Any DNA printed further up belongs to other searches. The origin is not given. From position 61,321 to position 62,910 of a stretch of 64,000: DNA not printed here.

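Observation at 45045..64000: Split Dot/Icm-type (type IVB) secretion locus with hybrid gene order in an alphaproteobacterium-like chromosome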

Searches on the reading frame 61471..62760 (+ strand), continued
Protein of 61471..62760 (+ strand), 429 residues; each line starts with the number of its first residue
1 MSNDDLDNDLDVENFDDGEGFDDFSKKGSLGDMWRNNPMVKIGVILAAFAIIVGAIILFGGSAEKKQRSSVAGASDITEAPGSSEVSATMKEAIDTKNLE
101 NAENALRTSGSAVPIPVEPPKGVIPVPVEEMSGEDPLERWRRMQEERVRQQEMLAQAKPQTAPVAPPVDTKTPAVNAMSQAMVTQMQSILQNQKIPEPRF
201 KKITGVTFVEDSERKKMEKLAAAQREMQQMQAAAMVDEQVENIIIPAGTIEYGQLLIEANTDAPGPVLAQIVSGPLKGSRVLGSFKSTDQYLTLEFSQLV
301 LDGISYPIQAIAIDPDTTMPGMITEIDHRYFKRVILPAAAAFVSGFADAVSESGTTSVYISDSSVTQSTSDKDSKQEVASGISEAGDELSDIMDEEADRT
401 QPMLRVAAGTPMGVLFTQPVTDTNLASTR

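Call 113: search_protein_families(library=pfam, proteins=[L101:385-1158:-, L101:1174-1704:-, L101:2066-3010:-, L101:1210-2160:+, L101:3102-3647:-, L101:3622-4863:-, L101:4959-5594:-, L101:5554-6186:-, L101:6187-8187:-, L101:9036-9737:+], max_evalue=0.001)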
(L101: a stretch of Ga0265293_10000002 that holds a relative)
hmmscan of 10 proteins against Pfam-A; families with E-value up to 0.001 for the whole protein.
L101:385-1158:- (257 aa): 1 family
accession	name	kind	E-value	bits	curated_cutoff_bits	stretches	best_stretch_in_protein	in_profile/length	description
PF01416.25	PseudoU_synth_1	-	2.1e-43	147.6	23.3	2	149-251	1-108/108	tRNA pseudouridine synthase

L101:1174-1704:- (176 aa): 0 families

L101:2066-3010:- (314 aa): 2 families
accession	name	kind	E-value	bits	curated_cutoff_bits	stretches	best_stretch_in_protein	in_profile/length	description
PF00551.24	Formyl_trans_N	-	8.3e-42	143.4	26.1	1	7-177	2-173/181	Formyl transferase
PF02911.23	Formyl_trans_C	-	2.1e-22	79.6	21.1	1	210-305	2-98/100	Formyl transferase, C-terminal domain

L101:1210-2160:+ (316 aa): 1 family
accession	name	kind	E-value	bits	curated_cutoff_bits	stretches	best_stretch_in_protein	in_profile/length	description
PF10263.15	SprT-like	-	7.5e-06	26.2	25.6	1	214-249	62-97/108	SprT-like family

L101:3102-3647:- (181 aa): 1 family
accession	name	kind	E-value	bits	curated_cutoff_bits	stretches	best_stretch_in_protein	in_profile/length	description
PF01327.26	Pep_deformylase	-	1.7e-50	171.1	22.8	1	11-163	3-155/156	Polypeptide deformylase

L101:3622-4863:- (413 aa): 1 family
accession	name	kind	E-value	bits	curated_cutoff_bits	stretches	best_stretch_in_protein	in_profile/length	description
PF02646.22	RmuC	-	2.1e-71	240.9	26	1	111-368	27-285/291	RmuC family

L101:4959-5594:- (211 aa): 0 families

L101:5554-6186:- (210 aa): 6 families
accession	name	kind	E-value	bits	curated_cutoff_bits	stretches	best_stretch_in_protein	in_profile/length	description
PF01926.29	MMR_HSR1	-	1.7e-19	70.5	21.9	1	40-158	1-113/113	50S ribosome-binding GTPase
PF02421.24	FeoB_N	-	1.6e-07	31.5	27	1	40-203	2-154/156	Ferrous iron transport protein B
PF03193.22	RsgA_GTPase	-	2.4e-07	31.2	30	1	41-93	109-167/174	RsgA GTPase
PF00009.33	GTP_EFTU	-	1.7e-06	28.2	26.5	1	121-207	93-184/188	Elongation factor Tu GTP binding domain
PF00350.29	Dynamin_N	-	5.5e-06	26.9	27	0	41-69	1-29/168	Dynamin family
PF09439.16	SRPRB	-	0.00059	19.7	25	1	40-131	5-83/178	Signal recognition particle receptor beta subunit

L101:6187-8187:- (666 aa): 2 families
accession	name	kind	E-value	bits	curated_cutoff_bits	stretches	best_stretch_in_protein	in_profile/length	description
PF14849.12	YidC_periplas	-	2.2e-65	221.8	24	1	108-394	1-282/283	YidC periplasmic domain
PF02096.25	60KD_IMP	-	4.9e-54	183.1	35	1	406-603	1-163/163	60Kd inner membrane protein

L101:9036-9737:+ (233 aa): 0 families

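Call 118: search_protein_families(library=ncbifam, proteins=[L101:9036-9737:+, L101:9863-10834:+, L004:13412-13801:+], max_evalue=0.01)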
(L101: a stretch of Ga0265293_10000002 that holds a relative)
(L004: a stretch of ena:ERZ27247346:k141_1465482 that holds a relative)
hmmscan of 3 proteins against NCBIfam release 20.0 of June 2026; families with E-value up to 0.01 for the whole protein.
L101:9036-9737:+ (233 aa): 0 families

L101:9863-10834:+ (323 aa): 1 family
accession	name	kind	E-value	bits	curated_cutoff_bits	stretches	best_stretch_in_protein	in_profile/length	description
NF033883.1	conj_TraQ_IncI1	equivalog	2.9e-09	37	80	1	149-316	5-174/175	conjugal transfer protein TraQ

L004:13412-13801:+ (129 aa): 1 family
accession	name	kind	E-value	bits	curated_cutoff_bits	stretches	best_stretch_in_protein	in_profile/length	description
NF045475.1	Opp3C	equivalog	0.0051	16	450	1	8-63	134-189/328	oligopeptide ABC transporter permease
